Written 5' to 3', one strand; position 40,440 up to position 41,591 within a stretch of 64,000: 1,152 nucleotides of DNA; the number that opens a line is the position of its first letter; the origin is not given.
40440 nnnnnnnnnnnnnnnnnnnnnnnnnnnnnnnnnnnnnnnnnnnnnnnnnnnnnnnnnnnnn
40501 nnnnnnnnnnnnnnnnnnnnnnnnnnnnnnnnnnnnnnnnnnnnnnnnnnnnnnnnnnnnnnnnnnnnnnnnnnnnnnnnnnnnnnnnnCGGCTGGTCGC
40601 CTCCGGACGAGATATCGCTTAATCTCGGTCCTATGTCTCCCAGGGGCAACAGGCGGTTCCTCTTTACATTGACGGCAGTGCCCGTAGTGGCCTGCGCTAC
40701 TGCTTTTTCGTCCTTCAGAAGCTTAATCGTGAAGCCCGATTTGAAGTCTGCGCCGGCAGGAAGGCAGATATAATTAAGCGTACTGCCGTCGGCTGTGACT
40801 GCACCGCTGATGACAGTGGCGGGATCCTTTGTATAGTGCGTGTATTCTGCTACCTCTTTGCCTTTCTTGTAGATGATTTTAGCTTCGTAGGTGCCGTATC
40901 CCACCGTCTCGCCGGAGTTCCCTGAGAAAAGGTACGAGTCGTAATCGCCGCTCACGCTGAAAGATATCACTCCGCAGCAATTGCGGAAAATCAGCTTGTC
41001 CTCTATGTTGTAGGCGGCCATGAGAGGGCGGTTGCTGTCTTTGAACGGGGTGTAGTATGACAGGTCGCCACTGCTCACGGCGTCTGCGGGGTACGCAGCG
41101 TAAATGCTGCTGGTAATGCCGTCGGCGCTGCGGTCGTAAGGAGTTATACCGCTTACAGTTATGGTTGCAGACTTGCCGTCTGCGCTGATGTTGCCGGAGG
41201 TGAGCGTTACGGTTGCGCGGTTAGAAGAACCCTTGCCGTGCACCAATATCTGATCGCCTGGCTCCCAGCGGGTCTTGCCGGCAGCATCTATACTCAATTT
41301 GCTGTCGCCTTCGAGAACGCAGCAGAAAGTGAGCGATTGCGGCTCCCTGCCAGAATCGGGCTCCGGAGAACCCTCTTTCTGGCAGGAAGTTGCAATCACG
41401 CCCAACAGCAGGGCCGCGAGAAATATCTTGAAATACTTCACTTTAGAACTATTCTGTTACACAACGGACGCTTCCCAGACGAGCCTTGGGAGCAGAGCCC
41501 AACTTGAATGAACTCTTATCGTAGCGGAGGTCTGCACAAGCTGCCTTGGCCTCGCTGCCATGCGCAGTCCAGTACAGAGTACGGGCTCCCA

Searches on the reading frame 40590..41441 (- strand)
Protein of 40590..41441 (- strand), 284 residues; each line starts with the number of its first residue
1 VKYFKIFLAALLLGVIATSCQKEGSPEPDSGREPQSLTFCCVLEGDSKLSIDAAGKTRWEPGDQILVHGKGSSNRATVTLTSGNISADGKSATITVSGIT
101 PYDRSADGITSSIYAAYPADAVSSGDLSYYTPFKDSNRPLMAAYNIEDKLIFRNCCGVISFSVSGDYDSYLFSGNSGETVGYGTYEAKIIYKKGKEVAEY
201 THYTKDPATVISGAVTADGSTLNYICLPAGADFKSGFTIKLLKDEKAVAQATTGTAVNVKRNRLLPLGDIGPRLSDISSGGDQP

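Call 8: search_protein_families(library=pfam, proteins=[window:40590-41441:-], max_evalue=10)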
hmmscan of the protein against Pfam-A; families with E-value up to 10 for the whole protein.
window:40590-41441:- (284 aa): 0 families

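Call 27: find_related_loci(query=A3, collection=genome_contigs, flank=8000)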
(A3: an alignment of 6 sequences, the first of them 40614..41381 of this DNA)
Query A3 (256 aa) in genome_contigs; peptide patterns used: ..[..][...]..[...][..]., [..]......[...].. (x = any residue, [..] = any of these).
191 stretches matched a pattern; 77 encode a relative of the query (tblastn E <= 1e-3); 75 distinct loci.
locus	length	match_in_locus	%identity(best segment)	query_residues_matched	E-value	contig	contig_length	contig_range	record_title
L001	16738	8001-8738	66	13-256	5e-103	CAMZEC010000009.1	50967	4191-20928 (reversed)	MAG TPA_asm: uncultured Bacteroidales bacterium isolate SRR10912533_bin.56_metaWRAP_v1.3_MAG genome assembly, contig: ER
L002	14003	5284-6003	64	19-256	2e-99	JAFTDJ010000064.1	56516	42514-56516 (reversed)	MAG: Bacteroidales bacterium isolate RGIG3716 Goat_Rumen.Co__c2630414, whole genome shotgun sequence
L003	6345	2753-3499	54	9-256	6e-87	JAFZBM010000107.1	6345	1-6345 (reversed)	MAG: Bacteroidales bacterium isolate RGIG7615 Water_buffalos_Omasum-5__c654261, whole genome shotgun sequence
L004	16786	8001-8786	49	1-256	2e-78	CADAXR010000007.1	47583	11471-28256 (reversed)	MAG: uncultured Bacteroidia bacterium isolate RUG13713 genome assembly, contig: RUG13713_asm_7, whole genome shotgun seq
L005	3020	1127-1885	51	15-256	4e-78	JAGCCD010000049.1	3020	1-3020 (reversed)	MAG: Bacteroidales bacterium isolate RGIG9657 Yak_Omasum-1__c184968, whole genome shotgun sequence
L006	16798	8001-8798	54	1-256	5e-76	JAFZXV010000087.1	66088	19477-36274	MAG: Bacteroidales bacterium isolate RGIG8196 Water_buffalos_Rumen-3__c697643, whole genome shotgun sequence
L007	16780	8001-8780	49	1-256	3e-74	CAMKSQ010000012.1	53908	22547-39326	MAG: uncultured Bacteroidales bacterium isolate SRR12081296_bin.23_metaWRAP_v1.3_MAG genome assembly, contig: ERZ1228977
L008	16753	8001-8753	54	17-256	4e-70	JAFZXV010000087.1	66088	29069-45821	MAG: Bacteroidales bacterium isolate RGIG8196 Water_buffalos_Rumen-3__c697643, whole genome shotgun sequence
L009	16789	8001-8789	46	2-256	2e-67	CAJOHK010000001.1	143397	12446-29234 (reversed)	uncultured Bacteroidales bacterium isolate Red_deer_4_mag_141 genome assembly, contig: scaffold_178, whole genome shotgu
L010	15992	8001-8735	48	10-254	6e-63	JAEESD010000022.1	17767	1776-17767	MAG: Bacteroidales bacterium isolate Tb.RUG.374 NODE_13616_length_17767_cov_1.248299, whole genome shotgun sequence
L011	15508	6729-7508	48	5-256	2e-63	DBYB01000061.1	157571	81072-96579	MAG TPA_asm: Bacteroidales bacterium UBA1197 UBA1197_contig_17765, whole genome shotgun sequence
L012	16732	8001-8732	45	18-250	2e-57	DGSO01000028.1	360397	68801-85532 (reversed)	MAG TPA_asm: Bacteroidales bacterium UBA4360 UBA4360_contig_325, whole genome shotgun sequence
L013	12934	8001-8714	44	5-256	6e-57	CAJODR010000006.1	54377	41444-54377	uncultured Bacteroidales bacterium isolate Red_deer_1_mag_29 genome assembly, contig: scaffold_417, whole genome shotgun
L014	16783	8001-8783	41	1-254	9e-57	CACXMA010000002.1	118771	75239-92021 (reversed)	MAG: uncultured Bacteroidia bacterium isolate RUG11383 genome assembly, contig: RUG11383_asm_2, whole genome shotgun seq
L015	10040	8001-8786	43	8-256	2e-54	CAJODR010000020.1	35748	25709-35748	uncultured Bacteroidales bacterium isolate Red_deer_1_mag_29 genome assembly, contig: scaffold_2145, whole genome shotgu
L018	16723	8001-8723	43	7-254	4e-49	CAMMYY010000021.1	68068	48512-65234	MAG: uncultured Bacteroidales bacterium isolate SRR873595_bin.33_metaWRAP_v1.3_MAG genome assembly, contig: ERZ1756110.3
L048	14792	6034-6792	29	2-256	3e-26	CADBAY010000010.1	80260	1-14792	MAG: uncultured Bacteroidia bacterium isolate RUG13810 genome assembly, contig: RUG13810_asm_10, whole genome shotgun se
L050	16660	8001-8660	30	28-256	3e-24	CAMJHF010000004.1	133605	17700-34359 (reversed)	MAG: uncultured Bacteroidales bacterium isolate SRR12081294_bin.16_metaWRAP_v1.3_MAG genome assembly, contig: ERZ1228976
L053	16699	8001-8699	29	1-254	2e-22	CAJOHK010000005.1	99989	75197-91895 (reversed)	uncultured Bacteroidales bacterium isolate Red_deer_4_mag_141 genome assembly, contig: scaffold_473, whole genome shotgu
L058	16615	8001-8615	32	36-250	4e-20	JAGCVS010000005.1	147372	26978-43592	MAG: Bacteroidales bacterium isolate RGIG10166 Yak_Rumen-4__c219413, whole genome shotgun sequence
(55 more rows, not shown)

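Call 38: predict_structure(alignment_id=A5)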
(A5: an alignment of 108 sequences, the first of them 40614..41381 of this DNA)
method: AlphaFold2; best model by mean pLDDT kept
length: 256 residues; sequences in the alignment: 108
mean_pLDDT: 92.6   pTM: 0.87
mean pLDDT of the five models: 92.6, 92.5, 92.3, 92.0, 91.9
residues with pLDDT >= 90: 221; 70-90: 13; 50-70: 18; < 50: 4
segments of 3 or more residues with pLDDT < 50: 28-30
pLDDT, mean of each block of 10 residues (from residue 1): 64 88 69 69 97 94 96 97 96 97 92 95 97 95 98 98 97 94 97 98 97 98 98 98 95 98
secondary structure, 60 per line:
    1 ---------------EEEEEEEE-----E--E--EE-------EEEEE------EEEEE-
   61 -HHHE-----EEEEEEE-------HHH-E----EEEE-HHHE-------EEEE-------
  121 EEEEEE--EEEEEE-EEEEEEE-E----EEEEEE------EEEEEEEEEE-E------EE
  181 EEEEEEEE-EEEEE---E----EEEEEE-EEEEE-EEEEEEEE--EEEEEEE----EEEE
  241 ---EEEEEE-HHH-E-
elements in order: E16-23 E44-48 E55-59 E71-77 E94-97 E110-113 E121-126 E129-134 E136-142 E149-154 E161-170 E179-188 E190-194 E203-208 E210-214 E216-223 E226-232 E237-240 E244-249

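Call 40: fold_search(model_id=the predicted structure, library=pdb)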
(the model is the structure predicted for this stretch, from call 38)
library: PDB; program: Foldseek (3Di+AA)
matches with E <= 10: 833; with E <= 0.001: 24
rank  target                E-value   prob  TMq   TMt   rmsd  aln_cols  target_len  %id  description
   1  3b2m_A                8.4e-07  1.00  0.21  0.19  19.5       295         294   12  Crystal Structure of the Major Pilin from Streptococcus pyogenes (released 2007-12-18)
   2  3gle_A                9.3e-07  1.00  0.21  0.20  19.3       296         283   11  Crystal Structure of the Major Pilin from Streptococcus pyogenes N168A mutant (released 2009-06-02)
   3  3ufi                  1.2e-06  1.00  0.44  0.41  11.5       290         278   13  Crystal structure of a putative cell adhesion protein (BACOVA_04980) from Bacteroides ovatus ATCC 8483 at 2.18 A resolut (released 2011-12-14)
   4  3b2m_B                1.2e-06  0.99  0.20  0.19  19.5       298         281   11  Crystal Structure of the Major Pilin from Streptococcus pyogenes (released 2007-12-18)
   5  3gld_A                1.7e-06  0.99  0.21  0.19  21.2       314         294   11  Crystal Structure of the Major Pilin from Streptococcus pyogenes E117A mutant (released 2009-06-02)
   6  3gle_B                2.3e-06  0.99  0.21  0.20  19.7       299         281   11  Crystal Structure of the Major Pilin from Streptococcus pyogenes N168A mutant (released 2009-06-02)
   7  3b2m_C                2.3e-06  0.99  0.21  0.20  19.1       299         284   11  Crystal Structure of the Major Pilin from Streptococcus pyogenes (released 2007-12-18)
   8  3gld_B                2.3e-06  0.99  0.21  0.20  19.5       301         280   11  Crystal Structure of the Major Pilin from Streptococcus pyogenes E117A mutant (released 2009-06-02)
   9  3gle_C                2.6e-06  0.99  0.21  0.19  19.3       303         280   10  Crystal Structure of the Major Pilin from Streptococcus pyogenes N168A mutant (released 2009-06-02)
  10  8f5n_A                5.6e-06  0.99  0.21  0.19  18.6       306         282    9  Identification of an Immunodominant region on a Group A Streptococcus T-antigen Reveals Temperature-Dependent Motion i (released 2023-03-08)
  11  3gld_C                7.3e-06  0.97  0.20  0.19  19.1       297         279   11  Crystal Structure of the Major Pilin from Streptococcus pyogenes E117A mutant (released 2009-06-02)
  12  6n0a_A                1.3e-05  0.99  0.21  0.20  18.2       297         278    8  Structure of the major pilin protein (T-18.1) from Streptococcus pyogenes serotype MGAS8232 (released 2019-04-17)
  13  6n0a_B                1.7e-05  0.98  0.21  0.20  18.4       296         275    9  Structure of the major pilin protein (T-18.1) from Streptococcus pyogenes serotype MGAS8232 (released 2019-04-17)
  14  6bbt_B                4.4e-05  0.94  0.20  0.20  18.6       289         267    8  Structure of the major pilin protein (T-13) from Streptococcus pyogenes serotype GAS131465 (released 2018-10-24)
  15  5j4m_C                5.8e-05  0.87  0.19  0.19  15.8       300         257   12  Crystal structure of shaft pilin SpaA from Lactobacillus rhamnosus GG - E269A/D295N double mutant (released 2016-07-20)
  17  3up6_B                1.6e-04  0.98  0.30  0.25  12.7       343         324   10  Crystal structure of a putative cell adhesion protein (BACOVA_04078) from Bacteroides ovatus ATCC 8483 at 2.80 A resol (released 2011-12-21)
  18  4dgu_A                2.1e-04  0.99  0.34  0.37  11.5       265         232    9  Crystal structure of a putative cell adhesion protein (BT0320) from Bacteroides thetaiotaomicron VPI-5482 at 2.37 A re (released 2012-02-15)
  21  3pay_A                6.6e-04  0.94  0.30  0.27  12.9       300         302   10  Crystal structure of a putative adhesin (BACOVA_04077) from Bacteroides ovatus at 2.50 A resolution (released 2010-11-10)
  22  3pay_D                7.0e-04  0.92  0.29  0.26  16.3       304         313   11  Crystal structure of a putative adhesin (BACOVA_04077) from Bacteroides ovatus at 2.50 A resolution (released 2010-11-10)
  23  3up6_A                9.2e-04  0.93  0.29  0.25  13.0       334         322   10  Crystal structure of a putative cell adhesion protein (BACOVA_04078) from Bacteroides ovatus ATCC 8483 at 2.80 A resol (released 2011-12-21)
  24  3gf8                  9.2e-04  0.91  0.28  0.27  10.4       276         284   12  Crystal structure of putative polysaccharide binding proteins (DUF1812) (NP_809975.1) from BACTEROIDES THETAIOTAOMICRON  (released 2009-03-24)
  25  4eps                  1.1e-03  0.96  0.33  0.20  16.4       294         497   10  Crystal structure of a fimbrial protein (BACOVA_04982) from Bacteroides ovatus ATCC 8483 at 1.85 A resolution (released 2012-06-13)
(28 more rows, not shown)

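Call 41: search_protein_families(library=pfam, alignment_id=A4, max_evalue=0.1)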
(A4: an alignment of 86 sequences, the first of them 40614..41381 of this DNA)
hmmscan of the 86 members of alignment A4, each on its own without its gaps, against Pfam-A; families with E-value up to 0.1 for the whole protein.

A. member 1, window:40614-41381:- (256 aa): 0 families

B. families by the number of members that match (of 86 scanned): 18 families
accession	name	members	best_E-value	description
PF23034.1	DUF7035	3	0.014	Domain of unknown function (DUF7035)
PF20579.4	LapA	3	0.026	LapA domain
PF13149.12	Mfa_like_1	1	3.5e-08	Fimbrillin-like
PF00379.29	Chitin_bind_4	1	0.00075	Insect cuticle protein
PF13349.12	DUF4097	1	0.0044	Toastrack DUF4097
PF25418.1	DUF7890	1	0.0067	Domain of unknown function (DUF7890)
PF08522.16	BT_3987-like_N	1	0.014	BT_3987-like, N-terminal domain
PF02246.21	B1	1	0.016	Protein L b1 domain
PF22508.2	InlJ_IG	1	0.017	Internalin J, Immunoglobulin-like domain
PF06328.17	Lep_receptor_Ig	1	0.017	Ig-like C2-type domain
PF17165.9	DUF5121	1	0.029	Domain of unknown function (DUF5121)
PF10647.15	Gmad1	1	0.03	Lipoprotein LpqB beta-propeller domain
PF05887.16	Trypan_PARP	1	0.032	Procyclic acidic repetitive protein (PARP)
PF04203.18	Sortase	1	0.034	Sortase domain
PF01523.21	PmbA_TldD_1st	1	0.041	PmbA/TldA metallopeptidase domain 1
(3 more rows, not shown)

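Call 59: search_solved_structures(query=A4, max_evalue=10, show_alignments=1)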
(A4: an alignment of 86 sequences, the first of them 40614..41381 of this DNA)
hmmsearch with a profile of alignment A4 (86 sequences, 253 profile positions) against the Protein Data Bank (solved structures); distinct sequences matched with E-value up to 10: 3.
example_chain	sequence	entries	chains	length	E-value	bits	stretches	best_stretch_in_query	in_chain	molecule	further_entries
2pjq_A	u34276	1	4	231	0.29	13.9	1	27-77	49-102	Uncharacterized protein lp_2664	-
5h05_A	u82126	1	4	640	0.39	13.4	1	41-70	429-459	AmyP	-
5h06_A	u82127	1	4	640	0.58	12.9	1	41-70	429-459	AmyP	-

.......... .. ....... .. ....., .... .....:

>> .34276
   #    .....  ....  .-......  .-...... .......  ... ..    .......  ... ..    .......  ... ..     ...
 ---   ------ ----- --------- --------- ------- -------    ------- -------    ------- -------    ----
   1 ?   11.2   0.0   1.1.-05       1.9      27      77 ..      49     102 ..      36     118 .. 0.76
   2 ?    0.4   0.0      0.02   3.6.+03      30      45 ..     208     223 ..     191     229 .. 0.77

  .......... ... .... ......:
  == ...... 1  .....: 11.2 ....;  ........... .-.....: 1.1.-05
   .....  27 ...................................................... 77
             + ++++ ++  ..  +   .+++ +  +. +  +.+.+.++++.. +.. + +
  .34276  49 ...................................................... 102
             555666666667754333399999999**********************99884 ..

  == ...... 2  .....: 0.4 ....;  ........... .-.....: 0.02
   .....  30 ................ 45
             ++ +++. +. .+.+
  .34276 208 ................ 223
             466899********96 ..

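Call 72: search_protein_families(library=pfam, proteins=[L018:9770-12907:+, L018:12975-15065:+, L013:9752-12787:+, L053:5493-7181:+, L053:7896-9512:+, L058:7827-9407:+, L048:2810-4285:+, L050:1586-3754:+, L053:9595-10332:+, L058:9403-10551:+], max_evalue=0.01)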
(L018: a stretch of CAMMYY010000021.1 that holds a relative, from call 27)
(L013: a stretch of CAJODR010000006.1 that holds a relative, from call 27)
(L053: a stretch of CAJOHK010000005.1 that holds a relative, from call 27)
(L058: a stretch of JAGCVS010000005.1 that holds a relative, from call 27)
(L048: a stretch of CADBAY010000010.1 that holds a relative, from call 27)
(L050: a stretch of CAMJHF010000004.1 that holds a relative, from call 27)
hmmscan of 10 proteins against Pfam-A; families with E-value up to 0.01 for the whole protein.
L018:9770-12907:+ (1046 aa): 2 families
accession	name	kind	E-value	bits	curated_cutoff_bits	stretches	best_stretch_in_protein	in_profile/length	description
PF16378.10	DUF4988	-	6.7e-11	42.8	30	1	25-191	7-183/183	Domain of unknown function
PF23991.1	DUF7310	-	0.00084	20.2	40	1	22-53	31-62/83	Coiled-coil region of unknown function (DUF7310)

L018:12975-15065:+ (697 aa): 3 families
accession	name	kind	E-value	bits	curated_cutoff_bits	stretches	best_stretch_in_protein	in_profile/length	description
PF00704.34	Glyco_hydro_18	-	8.5e-50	170.6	29.6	1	90-412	4-317/317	Glycosyl hydrolases family 18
PF06977.17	SdiA-regulated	-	0.00024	20.8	21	0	473-536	185-248/249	SdiA-regulated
PF16141.11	GH18_BT1044-like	-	0.0017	18.1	28.7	1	182-271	137-223/325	Glycoside hydrolase family 18, BT1044-like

L013:9752-12787:+ (1012 aa): 4 families
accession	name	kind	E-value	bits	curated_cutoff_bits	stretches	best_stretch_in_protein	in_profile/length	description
PF00704.34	Glyco_hydro_18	-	2.7e-51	175.5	29.6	1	74-405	2-317/317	Glycosyl hydrolases family 18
PF09603.15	Fib_succ_major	-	0.00035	21.3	33.9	1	568-744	42-186/187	Fibrobacter succinogenes major domain (Fib_succ_major)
PF13449.12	Phytase-like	-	0.0004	20.8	27.6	1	774-907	5-145/284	Esterase-like activity of phytase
PF23916.1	TIM-barrel_EndoS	-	0.00049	20.3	27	1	175-265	96-173/238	Endo-beta-N-acetylglucosaminidase EndoS TIM-barrel domain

L053:5493-7181:+ (563 aa): 2 families
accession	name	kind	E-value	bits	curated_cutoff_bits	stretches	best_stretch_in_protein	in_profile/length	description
PF16116.10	DUF4832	-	1.6e-44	152.7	29.2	1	349-546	1-216/216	Domain of unknown function (DUF4832)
PF16173.10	DUF4874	-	1.2e-41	142.5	30.1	1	155-322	2-158/159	Domain of unknown function (DUF4874)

L053:7896-9512:+ (539 aa): 1 family
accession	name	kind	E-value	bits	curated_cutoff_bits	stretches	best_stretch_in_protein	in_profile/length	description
PF13449.12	Phytase-like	-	3.3e-08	34.2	27.6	1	291-419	3-144/284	Esterase-like activity of phytase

L058:7827-9407:+ (527 aa): 3 families
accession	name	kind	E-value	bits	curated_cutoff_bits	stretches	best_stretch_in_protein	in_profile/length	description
PF06977.17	SdiA-regulated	-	2.4e-06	27.4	21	1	292-461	23-205/249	SdiA-regulated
PF13449.12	Phytase-like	-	7.9e-05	23.1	27.6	0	292-402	4-88/284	Esterase-like activity of phytase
PF16819.11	DUF5074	-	0.0026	17.3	27.2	1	383-518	144-270/353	Domain of unknown function (DUF5074)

L048:2810-4285:+ (492 aa): 1 family
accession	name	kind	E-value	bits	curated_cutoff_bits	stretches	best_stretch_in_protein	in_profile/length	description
PF22352.2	K319L-like_PKD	-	0.0093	16.4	27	0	20-50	49-79/84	K319L-like, PKD domain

L050:1586-3754:+ (723 aa): 2 families
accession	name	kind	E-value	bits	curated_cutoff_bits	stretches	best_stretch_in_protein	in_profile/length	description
PF16116.10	DUF4832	-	2.9e-50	171.5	29.2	1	498-705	1-216/216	Domain of unknown function (DUF4832)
PF16173.10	DUF4874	-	1.2e-44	152.2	30.1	1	305-474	1-158/159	Domain of unknown function (DUF4874)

L053:9595-10332:+ (246 aa): 1 family
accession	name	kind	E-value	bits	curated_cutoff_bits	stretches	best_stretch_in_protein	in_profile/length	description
PF17117.11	DUF5104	-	0.0042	18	27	1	23-94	21-92/107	Domain of unknown function (DUF5104)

L058:9403-10551:+ (383 aa): 2 families
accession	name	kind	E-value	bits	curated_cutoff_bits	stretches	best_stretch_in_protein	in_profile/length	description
PF00245.25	Alk_phosphatase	-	4.5e-66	224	24.4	2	55-328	1-321/423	Alkaline phosphatase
PF01676.23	Metalloenzyme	-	1.6e-07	31.6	24.3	1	257-363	135-226/252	Metalloenzyme superfamily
